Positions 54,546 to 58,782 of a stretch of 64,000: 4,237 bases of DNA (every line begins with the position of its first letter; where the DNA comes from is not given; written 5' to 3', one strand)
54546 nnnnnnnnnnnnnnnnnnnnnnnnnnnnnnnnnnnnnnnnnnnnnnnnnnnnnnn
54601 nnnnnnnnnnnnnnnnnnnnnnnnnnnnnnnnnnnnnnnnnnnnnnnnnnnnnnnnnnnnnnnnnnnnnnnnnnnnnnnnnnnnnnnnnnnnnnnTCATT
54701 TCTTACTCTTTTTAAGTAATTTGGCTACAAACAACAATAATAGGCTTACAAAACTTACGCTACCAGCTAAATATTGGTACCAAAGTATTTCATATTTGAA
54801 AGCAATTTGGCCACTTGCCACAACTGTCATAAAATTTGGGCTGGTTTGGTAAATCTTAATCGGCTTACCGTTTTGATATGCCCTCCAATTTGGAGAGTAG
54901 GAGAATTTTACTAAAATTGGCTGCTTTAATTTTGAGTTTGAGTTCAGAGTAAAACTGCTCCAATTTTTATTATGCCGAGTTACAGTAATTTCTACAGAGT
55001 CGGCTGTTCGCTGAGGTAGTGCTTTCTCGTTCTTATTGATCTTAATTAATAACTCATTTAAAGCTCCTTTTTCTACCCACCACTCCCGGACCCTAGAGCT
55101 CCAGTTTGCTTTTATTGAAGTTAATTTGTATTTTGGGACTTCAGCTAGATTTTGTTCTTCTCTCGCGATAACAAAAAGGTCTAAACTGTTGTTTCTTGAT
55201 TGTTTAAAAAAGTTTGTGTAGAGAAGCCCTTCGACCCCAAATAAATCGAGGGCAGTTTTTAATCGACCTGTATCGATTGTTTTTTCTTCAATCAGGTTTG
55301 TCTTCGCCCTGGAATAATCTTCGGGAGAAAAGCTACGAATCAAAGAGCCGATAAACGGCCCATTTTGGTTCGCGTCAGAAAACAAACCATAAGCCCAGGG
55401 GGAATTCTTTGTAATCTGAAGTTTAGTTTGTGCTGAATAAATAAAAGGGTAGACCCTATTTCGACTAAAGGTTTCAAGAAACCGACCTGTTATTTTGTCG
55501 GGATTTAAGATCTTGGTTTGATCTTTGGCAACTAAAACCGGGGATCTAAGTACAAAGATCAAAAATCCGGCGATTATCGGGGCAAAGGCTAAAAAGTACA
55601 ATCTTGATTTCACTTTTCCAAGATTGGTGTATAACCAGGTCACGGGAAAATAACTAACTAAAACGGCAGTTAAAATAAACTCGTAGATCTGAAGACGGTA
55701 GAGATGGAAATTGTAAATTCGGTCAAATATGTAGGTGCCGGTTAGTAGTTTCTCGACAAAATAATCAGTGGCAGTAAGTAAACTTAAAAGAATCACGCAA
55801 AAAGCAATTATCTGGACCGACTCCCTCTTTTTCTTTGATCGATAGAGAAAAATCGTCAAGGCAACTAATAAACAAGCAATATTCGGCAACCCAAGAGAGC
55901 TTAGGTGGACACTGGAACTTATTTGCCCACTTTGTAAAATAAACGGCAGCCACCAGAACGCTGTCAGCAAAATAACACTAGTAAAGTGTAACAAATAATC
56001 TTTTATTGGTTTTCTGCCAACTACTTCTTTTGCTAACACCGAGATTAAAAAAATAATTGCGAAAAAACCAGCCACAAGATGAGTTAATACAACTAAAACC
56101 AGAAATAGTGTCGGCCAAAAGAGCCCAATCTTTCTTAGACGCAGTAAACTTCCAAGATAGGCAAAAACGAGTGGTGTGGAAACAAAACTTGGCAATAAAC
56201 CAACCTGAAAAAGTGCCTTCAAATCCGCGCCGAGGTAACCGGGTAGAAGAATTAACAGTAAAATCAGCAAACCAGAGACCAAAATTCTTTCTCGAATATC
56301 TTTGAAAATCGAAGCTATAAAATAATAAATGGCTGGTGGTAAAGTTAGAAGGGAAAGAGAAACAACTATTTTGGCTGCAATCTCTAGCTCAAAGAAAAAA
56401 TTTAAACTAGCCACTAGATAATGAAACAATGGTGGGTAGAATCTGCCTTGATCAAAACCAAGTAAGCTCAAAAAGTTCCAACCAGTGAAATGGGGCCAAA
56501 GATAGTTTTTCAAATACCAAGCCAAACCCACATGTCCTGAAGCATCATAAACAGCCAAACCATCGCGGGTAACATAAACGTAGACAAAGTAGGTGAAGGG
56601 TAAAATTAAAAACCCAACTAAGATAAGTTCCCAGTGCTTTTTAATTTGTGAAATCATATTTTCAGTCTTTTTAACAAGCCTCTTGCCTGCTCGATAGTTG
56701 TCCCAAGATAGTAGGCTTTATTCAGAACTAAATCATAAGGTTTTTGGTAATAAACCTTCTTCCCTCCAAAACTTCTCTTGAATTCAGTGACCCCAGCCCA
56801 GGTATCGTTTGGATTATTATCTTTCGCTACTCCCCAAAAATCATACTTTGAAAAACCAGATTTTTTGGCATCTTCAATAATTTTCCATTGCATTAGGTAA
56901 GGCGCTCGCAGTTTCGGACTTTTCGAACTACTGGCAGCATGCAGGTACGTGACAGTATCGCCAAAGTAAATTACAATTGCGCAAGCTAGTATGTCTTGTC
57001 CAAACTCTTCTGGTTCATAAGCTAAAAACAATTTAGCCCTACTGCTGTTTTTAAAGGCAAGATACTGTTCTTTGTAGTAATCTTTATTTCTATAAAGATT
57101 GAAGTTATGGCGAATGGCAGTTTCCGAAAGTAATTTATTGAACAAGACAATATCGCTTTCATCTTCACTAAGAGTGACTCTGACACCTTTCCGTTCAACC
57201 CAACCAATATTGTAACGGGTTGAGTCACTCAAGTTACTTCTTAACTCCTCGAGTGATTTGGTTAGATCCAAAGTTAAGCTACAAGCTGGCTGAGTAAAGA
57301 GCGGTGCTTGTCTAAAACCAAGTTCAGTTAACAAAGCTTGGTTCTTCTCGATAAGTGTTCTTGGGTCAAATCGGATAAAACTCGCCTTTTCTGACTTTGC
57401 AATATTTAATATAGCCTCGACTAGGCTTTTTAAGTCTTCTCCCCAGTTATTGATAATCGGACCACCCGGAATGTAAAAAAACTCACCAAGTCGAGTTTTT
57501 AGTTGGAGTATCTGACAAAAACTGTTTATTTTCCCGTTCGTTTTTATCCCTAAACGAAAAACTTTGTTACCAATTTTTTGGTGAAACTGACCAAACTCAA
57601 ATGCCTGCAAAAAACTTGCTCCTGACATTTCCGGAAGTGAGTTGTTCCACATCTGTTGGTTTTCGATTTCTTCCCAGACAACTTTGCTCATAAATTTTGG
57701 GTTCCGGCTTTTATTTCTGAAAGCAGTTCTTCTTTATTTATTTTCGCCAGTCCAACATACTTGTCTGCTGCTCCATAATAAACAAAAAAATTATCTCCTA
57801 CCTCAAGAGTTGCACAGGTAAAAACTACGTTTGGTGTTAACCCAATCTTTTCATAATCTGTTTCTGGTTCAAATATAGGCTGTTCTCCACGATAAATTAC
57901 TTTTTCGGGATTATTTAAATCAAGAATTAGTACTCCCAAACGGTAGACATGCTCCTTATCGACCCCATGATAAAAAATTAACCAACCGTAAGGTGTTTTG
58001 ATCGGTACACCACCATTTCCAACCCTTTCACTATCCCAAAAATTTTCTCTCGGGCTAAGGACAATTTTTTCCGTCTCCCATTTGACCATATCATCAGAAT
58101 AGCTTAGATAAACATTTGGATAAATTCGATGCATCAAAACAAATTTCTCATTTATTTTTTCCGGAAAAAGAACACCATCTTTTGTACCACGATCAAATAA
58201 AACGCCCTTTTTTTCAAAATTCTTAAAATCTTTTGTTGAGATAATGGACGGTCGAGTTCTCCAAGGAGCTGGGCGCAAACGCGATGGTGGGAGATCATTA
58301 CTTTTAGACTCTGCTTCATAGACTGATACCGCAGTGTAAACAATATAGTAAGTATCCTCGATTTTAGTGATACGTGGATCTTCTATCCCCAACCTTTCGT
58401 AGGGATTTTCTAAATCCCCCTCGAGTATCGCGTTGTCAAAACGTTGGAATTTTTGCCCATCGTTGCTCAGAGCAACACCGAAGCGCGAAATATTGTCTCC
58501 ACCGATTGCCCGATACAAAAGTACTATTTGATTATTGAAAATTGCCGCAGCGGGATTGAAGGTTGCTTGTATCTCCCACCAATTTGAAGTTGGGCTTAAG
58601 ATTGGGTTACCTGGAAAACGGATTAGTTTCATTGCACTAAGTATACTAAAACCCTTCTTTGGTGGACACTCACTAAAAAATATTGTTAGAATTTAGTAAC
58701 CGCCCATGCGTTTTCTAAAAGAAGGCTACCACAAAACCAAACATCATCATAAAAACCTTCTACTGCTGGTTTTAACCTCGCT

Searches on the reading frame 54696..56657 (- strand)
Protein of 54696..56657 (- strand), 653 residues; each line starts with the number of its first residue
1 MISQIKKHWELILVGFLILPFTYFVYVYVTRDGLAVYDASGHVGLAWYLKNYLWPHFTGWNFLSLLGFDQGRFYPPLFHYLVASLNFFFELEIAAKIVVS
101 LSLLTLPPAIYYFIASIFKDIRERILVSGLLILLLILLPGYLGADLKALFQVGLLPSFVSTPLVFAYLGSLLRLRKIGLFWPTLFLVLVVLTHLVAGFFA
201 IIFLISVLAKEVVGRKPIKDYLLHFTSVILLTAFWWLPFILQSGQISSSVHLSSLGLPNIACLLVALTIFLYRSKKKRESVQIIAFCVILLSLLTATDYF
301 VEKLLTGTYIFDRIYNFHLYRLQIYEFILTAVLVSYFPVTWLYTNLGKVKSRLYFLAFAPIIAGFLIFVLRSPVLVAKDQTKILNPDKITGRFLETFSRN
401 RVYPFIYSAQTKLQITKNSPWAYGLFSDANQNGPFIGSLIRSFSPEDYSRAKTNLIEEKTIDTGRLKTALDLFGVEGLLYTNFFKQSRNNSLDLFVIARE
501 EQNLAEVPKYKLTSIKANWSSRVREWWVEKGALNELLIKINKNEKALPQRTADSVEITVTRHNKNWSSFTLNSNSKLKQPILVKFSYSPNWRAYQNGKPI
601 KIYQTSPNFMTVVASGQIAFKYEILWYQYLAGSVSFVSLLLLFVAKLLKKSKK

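Call 26: search_protein_families(library=pfam, proteins=[window:54696-56657:-], max_evalue=0.001)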
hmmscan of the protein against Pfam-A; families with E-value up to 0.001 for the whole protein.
window:54696-56657:- (653 aa): 1 family
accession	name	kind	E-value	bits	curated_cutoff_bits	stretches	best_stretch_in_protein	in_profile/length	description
PF09586.16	YfhO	-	9.2e-05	21.4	28.5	1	543-613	740-811/835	Bacterial membrane protein YfhO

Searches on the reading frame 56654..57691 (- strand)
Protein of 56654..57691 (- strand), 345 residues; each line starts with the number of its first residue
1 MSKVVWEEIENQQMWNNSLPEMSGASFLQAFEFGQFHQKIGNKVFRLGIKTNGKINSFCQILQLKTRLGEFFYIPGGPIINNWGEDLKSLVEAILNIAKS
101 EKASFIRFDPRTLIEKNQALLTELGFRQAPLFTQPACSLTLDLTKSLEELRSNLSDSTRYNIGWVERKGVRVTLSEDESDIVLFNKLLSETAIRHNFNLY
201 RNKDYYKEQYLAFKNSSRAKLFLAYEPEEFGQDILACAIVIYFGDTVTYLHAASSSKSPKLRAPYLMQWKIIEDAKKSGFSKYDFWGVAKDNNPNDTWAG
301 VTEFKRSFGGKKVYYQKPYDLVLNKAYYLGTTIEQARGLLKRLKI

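Call 26: search_protein_families(library=pfam, proteins=[window:56654-57691:-], max_evalue=0.001)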
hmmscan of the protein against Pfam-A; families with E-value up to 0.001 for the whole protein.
window:56654-57691:- (345 aa): 2 families
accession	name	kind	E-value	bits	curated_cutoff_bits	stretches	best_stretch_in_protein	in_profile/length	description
PF02388.22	FemAB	-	2.1e-39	136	24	3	234-313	307-383/406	FemAB family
PF13480.13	Acetyltransf_6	-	2.5e-08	34.6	22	1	160-291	9-137/143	Acetyltransferase (GNAT) domain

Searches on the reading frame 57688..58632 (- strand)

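Call 26: search_protein_families(library=pfam, proteins=[window:57688-58632:-], max_evalue=0.001)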
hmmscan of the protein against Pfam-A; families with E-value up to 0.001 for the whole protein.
window:57688-58632:- (314 aa): 1 family
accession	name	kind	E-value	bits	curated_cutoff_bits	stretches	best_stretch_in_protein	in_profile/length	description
PF04041.19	Glyco_hydro_130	-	1.9e-64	218.1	26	1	22-305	33-316/320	beta-1,4-mannooligosaccharide phosphorylase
